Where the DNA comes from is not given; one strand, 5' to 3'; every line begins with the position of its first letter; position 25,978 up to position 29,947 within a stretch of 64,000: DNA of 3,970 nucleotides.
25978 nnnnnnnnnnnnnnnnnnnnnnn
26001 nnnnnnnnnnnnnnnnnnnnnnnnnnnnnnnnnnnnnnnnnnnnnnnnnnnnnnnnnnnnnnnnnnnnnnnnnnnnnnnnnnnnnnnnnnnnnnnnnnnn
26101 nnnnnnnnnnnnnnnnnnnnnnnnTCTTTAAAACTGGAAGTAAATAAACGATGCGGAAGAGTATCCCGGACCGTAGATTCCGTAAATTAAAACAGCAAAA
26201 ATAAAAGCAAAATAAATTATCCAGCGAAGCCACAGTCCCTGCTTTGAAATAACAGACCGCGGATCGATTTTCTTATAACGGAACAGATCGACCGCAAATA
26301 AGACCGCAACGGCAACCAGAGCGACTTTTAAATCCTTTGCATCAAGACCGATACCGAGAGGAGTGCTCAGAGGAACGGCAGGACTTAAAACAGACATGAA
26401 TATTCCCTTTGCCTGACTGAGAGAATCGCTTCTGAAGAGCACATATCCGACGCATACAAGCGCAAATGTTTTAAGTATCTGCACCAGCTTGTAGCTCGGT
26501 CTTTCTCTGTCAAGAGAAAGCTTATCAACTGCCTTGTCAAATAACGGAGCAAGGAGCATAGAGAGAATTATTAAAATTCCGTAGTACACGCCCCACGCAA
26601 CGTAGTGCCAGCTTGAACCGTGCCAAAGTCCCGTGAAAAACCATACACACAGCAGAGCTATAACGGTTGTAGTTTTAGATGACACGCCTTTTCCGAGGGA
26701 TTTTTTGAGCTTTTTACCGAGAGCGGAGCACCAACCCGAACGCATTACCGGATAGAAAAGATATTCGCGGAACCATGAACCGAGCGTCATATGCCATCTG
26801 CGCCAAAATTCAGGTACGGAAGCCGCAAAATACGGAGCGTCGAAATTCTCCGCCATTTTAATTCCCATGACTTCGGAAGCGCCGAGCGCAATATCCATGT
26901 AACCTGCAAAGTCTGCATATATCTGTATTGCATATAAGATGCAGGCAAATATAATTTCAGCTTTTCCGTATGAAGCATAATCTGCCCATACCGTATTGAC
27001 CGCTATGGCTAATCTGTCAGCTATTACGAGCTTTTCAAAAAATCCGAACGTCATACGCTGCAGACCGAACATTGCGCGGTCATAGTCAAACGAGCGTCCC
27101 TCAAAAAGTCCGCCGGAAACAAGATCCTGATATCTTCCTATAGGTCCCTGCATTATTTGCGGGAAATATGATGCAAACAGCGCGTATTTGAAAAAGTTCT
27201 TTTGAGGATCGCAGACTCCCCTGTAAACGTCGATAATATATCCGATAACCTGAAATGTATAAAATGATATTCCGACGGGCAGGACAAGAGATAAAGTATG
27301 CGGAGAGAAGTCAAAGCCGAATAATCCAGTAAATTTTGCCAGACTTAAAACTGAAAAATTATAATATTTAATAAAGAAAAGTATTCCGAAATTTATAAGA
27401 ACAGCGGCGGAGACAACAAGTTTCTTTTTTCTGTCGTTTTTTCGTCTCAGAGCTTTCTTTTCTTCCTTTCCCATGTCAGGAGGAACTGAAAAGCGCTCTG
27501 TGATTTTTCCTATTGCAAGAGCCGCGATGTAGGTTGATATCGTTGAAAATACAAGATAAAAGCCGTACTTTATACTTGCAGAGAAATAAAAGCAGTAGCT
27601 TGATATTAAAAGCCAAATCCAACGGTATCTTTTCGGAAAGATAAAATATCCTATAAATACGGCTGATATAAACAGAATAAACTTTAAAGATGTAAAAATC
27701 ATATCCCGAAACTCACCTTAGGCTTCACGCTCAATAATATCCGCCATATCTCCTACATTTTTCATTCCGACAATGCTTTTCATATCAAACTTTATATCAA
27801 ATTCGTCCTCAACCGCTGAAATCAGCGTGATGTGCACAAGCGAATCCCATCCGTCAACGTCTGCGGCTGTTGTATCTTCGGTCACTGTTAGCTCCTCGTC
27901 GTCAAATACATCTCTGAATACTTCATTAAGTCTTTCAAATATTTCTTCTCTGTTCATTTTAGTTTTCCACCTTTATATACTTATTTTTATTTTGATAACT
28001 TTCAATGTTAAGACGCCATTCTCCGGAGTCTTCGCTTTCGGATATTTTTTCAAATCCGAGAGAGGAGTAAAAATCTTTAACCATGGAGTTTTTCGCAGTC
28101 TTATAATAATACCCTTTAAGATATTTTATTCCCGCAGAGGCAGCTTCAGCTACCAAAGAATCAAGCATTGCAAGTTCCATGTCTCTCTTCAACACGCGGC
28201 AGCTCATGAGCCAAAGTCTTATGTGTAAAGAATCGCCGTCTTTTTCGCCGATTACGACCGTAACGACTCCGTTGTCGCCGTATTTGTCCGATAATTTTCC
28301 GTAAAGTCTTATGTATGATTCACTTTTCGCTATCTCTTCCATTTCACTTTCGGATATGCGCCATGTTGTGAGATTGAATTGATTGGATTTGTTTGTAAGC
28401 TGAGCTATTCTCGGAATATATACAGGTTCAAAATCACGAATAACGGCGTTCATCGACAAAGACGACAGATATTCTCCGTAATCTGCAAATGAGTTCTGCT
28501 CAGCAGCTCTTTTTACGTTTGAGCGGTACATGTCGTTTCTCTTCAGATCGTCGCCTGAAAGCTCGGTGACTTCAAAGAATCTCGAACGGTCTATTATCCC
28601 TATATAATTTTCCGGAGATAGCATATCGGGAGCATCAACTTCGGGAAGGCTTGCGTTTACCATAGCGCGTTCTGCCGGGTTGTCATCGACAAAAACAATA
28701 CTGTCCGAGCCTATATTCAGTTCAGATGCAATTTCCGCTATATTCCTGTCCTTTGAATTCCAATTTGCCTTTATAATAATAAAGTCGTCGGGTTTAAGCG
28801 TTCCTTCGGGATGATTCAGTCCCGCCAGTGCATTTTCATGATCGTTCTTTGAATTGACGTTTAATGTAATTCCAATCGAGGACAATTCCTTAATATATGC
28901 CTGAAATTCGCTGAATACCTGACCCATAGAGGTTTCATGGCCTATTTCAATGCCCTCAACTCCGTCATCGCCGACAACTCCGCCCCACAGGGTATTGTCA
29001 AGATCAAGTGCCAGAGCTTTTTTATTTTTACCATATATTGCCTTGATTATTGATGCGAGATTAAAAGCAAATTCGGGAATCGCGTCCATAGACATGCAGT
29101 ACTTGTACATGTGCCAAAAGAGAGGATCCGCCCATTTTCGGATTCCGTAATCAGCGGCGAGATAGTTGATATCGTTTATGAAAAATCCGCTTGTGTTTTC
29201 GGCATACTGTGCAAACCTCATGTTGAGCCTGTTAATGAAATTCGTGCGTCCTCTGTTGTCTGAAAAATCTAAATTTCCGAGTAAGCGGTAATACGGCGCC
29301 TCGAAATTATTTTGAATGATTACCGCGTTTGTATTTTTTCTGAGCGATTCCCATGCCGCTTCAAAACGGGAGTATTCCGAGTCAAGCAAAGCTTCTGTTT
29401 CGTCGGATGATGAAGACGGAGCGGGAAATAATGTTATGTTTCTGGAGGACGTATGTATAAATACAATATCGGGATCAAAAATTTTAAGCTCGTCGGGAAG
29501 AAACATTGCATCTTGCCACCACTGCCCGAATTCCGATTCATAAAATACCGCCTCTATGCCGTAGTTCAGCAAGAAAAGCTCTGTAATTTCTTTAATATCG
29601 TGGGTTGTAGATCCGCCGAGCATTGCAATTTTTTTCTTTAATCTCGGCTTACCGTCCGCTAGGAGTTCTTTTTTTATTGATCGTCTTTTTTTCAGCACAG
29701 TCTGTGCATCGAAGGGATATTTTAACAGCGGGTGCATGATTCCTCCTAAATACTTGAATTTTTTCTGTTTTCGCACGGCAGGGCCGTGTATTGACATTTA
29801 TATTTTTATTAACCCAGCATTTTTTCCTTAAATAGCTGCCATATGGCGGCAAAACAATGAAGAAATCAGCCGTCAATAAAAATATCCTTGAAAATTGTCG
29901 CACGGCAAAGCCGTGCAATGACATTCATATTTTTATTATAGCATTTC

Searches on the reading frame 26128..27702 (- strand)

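Call 7: search_protein_families(library=pfam, proteins=[window:26128-27702:-], max_evalue=0.01)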
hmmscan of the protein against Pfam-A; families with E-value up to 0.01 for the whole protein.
window:26128-27702:- (524 aa): 1 family
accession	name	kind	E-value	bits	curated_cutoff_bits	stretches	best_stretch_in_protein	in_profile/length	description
PF03062.24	MBOAT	-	1.3e-16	61.3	27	1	169-394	80-307/337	MBOAT, membrane-bound O-acyltransferase family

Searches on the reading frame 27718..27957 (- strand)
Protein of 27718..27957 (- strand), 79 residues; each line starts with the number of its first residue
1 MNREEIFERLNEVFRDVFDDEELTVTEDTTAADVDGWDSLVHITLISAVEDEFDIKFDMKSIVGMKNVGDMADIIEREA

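Call 7: search_protein_families(library=pfam, proteins=[window:27718-27957:-], max_evalue=0.01)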
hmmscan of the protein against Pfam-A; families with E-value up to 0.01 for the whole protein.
window:27718-27957:- (79 aa): 1 family
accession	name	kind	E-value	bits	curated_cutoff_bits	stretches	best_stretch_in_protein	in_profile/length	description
PF00550.31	PP-binding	-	7.7e-06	26.5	20.8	1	9-74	2-66/67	Phosphopantetheine attachment site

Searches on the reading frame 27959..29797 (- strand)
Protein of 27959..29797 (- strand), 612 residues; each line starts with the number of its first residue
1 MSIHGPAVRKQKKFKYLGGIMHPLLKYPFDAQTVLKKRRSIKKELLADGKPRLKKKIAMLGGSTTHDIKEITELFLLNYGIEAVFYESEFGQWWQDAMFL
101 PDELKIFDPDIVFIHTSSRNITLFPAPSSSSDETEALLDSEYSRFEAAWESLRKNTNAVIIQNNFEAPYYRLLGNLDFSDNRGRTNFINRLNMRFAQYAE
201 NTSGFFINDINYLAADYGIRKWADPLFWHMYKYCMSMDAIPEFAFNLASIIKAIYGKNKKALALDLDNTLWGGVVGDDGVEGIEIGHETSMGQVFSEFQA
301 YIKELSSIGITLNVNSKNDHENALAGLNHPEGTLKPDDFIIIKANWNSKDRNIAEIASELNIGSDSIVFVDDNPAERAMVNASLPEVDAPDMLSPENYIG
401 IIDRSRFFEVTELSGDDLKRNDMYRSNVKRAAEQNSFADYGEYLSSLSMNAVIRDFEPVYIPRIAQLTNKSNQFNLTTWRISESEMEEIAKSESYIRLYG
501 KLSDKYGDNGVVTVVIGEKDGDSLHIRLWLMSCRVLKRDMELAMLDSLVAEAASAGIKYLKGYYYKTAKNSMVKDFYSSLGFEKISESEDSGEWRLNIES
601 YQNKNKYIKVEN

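Call 7: search_protein_families(library=pfam, proteins=[window:27959-29797:-], max_evalue=0.01)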
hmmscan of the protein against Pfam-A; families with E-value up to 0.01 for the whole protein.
window:27959-29797:- (612 aa): 2 families
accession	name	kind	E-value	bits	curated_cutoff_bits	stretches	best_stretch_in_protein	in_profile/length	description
PF21211.3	FkbH_N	-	3.3e-11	43.9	27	1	57-252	2-192/192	FkbH, N-terminal domain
PF00702.32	Hydrolase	-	0.0054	17.6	26.4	0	291-378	96-185/191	haloacid dehalogenase-like hydrolase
